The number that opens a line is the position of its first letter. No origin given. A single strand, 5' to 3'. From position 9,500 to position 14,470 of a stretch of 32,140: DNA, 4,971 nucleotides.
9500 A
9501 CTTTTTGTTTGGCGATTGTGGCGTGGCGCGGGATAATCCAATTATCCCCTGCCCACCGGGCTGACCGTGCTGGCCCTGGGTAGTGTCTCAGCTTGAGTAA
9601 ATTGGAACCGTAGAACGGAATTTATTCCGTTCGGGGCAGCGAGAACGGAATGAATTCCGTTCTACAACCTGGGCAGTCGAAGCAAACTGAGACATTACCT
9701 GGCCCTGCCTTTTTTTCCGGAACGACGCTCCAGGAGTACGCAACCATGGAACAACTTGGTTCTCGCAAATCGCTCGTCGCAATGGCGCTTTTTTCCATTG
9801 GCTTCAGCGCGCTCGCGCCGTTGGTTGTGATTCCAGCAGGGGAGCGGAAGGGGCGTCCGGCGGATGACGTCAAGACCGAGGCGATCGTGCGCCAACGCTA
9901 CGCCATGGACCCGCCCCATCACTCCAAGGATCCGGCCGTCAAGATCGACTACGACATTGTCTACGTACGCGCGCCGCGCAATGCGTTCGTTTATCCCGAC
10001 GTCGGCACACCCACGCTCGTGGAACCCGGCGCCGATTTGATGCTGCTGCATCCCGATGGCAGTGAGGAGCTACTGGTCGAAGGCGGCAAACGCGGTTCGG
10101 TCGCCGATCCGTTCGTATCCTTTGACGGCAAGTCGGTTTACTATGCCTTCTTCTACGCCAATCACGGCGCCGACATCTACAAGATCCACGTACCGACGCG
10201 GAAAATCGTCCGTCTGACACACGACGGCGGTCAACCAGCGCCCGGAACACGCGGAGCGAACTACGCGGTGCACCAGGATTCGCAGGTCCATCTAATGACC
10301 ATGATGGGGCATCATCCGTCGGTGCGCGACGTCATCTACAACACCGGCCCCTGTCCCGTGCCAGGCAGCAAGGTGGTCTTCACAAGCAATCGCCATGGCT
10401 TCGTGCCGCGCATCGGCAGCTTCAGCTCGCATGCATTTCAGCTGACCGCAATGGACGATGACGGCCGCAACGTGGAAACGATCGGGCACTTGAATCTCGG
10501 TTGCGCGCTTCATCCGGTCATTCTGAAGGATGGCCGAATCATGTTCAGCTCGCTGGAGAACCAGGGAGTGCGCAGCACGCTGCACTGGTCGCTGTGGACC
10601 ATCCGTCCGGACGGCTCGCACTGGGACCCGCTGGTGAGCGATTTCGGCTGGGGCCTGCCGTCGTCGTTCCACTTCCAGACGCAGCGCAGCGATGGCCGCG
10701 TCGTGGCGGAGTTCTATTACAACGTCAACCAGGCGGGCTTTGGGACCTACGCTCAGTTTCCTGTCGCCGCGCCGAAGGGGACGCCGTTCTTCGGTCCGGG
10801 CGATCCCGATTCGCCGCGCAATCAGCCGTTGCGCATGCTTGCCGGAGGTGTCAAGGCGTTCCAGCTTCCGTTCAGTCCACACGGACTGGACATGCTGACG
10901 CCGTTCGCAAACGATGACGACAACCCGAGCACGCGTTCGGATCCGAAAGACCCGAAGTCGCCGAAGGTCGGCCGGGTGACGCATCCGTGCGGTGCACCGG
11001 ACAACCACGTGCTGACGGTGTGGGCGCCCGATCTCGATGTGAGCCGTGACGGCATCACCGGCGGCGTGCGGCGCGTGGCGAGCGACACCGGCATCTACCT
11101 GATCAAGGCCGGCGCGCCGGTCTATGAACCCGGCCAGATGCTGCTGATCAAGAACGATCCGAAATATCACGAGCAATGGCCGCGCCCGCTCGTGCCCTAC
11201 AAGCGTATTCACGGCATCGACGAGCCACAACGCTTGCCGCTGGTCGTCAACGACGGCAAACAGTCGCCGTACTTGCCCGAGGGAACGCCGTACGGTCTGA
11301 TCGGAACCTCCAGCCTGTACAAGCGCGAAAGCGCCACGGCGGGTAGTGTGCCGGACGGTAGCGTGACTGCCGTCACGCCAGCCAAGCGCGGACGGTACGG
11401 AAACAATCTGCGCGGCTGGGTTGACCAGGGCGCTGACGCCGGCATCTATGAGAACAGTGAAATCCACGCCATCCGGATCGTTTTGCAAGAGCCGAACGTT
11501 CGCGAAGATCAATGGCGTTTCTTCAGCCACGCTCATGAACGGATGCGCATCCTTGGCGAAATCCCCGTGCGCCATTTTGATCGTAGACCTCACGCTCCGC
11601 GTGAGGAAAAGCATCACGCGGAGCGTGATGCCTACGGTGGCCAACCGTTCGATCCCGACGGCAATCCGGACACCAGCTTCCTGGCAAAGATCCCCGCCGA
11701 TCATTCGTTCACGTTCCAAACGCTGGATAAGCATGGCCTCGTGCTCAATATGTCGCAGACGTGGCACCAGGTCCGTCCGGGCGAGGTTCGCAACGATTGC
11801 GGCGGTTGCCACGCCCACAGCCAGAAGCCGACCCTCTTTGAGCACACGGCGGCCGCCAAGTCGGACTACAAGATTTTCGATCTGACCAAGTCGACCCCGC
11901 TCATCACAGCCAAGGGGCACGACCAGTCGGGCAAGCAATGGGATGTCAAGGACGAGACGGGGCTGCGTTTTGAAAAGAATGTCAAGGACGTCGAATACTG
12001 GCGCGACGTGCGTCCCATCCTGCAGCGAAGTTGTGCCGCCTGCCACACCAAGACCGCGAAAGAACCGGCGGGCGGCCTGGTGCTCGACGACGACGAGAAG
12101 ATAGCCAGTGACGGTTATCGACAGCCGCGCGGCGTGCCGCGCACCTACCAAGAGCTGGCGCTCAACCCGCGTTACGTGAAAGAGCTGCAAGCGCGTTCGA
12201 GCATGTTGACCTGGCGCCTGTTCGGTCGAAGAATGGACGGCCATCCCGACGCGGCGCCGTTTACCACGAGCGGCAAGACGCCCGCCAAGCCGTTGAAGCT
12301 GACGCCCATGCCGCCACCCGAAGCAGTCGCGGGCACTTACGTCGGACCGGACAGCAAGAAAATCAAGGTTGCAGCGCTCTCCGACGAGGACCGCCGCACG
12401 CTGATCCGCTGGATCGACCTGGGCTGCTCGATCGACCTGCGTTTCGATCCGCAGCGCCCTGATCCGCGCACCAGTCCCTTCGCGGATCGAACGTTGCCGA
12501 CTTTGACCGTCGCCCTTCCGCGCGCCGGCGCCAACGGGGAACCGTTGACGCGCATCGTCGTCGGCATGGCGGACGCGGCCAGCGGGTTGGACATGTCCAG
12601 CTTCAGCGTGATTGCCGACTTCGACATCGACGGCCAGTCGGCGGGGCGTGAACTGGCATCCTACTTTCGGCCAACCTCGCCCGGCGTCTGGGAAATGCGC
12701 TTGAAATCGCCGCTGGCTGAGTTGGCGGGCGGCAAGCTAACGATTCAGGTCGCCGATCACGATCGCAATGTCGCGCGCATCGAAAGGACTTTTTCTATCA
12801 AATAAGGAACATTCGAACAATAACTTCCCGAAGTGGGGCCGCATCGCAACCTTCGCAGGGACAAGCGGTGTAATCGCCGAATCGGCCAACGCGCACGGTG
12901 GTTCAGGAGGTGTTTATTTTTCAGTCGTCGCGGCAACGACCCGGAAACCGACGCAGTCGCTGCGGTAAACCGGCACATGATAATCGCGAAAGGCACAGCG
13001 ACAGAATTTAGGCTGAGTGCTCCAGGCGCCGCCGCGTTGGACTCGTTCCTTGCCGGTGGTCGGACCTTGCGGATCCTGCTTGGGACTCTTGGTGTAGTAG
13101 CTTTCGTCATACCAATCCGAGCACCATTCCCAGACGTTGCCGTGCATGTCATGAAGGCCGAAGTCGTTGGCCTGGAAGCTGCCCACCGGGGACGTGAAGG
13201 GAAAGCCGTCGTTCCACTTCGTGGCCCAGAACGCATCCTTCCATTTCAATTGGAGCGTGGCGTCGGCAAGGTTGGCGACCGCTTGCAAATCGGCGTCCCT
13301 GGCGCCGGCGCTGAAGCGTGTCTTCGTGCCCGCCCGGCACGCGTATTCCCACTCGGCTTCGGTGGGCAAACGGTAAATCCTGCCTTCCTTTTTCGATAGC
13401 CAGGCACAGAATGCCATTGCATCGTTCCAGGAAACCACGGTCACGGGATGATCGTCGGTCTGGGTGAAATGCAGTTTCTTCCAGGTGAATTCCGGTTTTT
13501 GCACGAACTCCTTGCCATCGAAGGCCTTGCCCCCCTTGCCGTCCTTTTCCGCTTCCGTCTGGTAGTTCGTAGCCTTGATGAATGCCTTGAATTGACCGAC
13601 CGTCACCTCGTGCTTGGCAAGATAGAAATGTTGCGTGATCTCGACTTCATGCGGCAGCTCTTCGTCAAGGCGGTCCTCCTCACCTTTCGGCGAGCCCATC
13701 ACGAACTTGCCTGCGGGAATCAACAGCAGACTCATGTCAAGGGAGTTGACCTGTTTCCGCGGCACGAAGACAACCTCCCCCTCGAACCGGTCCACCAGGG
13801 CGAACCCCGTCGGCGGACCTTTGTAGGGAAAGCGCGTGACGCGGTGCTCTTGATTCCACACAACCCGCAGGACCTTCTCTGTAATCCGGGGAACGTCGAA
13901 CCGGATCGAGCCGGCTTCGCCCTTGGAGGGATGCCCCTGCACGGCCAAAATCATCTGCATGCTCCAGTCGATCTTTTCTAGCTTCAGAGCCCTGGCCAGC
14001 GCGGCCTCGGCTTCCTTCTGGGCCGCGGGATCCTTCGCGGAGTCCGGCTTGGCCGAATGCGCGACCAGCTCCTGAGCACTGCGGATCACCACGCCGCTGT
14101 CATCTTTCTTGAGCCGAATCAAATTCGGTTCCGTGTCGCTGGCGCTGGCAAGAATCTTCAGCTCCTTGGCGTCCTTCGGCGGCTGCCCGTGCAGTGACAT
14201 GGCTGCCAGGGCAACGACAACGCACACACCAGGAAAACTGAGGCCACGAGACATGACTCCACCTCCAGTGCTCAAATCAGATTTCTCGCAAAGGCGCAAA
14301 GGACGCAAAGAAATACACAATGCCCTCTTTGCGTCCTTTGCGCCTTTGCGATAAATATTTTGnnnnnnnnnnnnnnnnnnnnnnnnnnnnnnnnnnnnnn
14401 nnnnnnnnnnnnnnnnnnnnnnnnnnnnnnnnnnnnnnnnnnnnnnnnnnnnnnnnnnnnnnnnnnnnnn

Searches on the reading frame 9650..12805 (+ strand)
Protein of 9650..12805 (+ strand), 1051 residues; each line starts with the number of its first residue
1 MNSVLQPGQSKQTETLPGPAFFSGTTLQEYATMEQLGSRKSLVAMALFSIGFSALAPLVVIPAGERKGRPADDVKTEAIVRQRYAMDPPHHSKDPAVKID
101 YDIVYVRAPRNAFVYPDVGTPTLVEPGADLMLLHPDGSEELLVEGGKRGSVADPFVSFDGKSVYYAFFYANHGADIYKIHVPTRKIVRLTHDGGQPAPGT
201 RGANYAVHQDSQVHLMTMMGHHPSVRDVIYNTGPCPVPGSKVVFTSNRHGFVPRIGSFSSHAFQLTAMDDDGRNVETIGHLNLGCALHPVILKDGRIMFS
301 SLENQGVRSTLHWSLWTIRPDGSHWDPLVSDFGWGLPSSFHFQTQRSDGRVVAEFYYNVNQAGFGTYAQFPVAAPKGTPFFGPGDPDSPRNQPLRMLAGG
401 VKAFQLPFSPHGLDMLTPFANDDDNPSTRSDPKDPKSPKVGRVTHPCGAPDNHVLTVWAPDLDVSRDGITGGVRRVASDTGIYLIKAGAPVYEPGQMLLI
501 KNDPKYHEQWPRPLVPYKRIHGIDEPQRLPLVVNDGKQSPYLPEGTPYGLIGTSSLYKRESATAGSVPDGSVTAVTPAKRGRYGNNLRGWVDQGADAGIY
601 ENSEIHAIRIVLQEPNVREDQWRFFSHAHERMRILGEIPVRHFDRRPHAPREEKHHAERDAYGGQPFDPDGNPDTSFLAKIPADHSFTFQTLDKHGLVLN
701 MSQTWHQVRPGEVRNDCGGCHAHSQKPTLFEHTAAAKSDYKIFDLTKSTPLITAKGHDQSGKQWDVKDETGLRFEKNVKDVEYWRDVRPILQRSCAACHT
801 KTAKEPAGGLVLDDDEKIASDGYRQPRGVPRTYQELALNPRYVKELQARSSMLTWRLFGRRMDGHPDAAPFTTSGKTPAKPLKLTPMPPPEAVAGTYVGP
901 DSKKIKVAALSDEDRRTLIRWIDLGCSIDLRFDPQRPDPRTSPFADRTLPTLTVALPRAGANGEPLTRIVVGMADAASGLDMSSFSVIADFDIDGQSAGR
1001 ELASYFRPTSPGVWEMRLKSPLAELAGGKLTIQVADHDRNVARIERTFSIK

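Call 41: search_protein_families(library=pfam, proteins=[window:9650-12805:+], max_evalue=0.001)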
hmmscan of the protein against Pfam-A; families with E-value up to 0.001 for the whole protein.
window:9650-12805:+ (1051 aa): 1 family
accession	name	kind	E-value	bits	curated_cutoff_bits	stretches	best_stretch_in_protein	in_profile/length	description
PF18582.6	HZS_alpha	-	1.1e-12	48.7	26.6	1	657-721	38-97/98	Hydrazine synthase alpha subunit middle domain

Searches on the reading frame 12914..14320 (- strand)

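Call 41: search_protein_families(library=pfam, proteins=[window:12914-14320:-], max_evalue=0.001)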
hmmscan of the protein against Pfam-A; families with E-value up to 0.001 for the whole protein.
window:12914-14320:- (468 aa): 1 family
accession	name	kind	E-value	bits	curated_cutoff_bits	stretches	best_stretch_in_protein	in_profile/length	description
PF03781.23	FGE-sulfatase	-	1.3e-67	228.6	23.3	1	198-462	5-254/255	Sulfatase-modifying factor enzyme 1-like domain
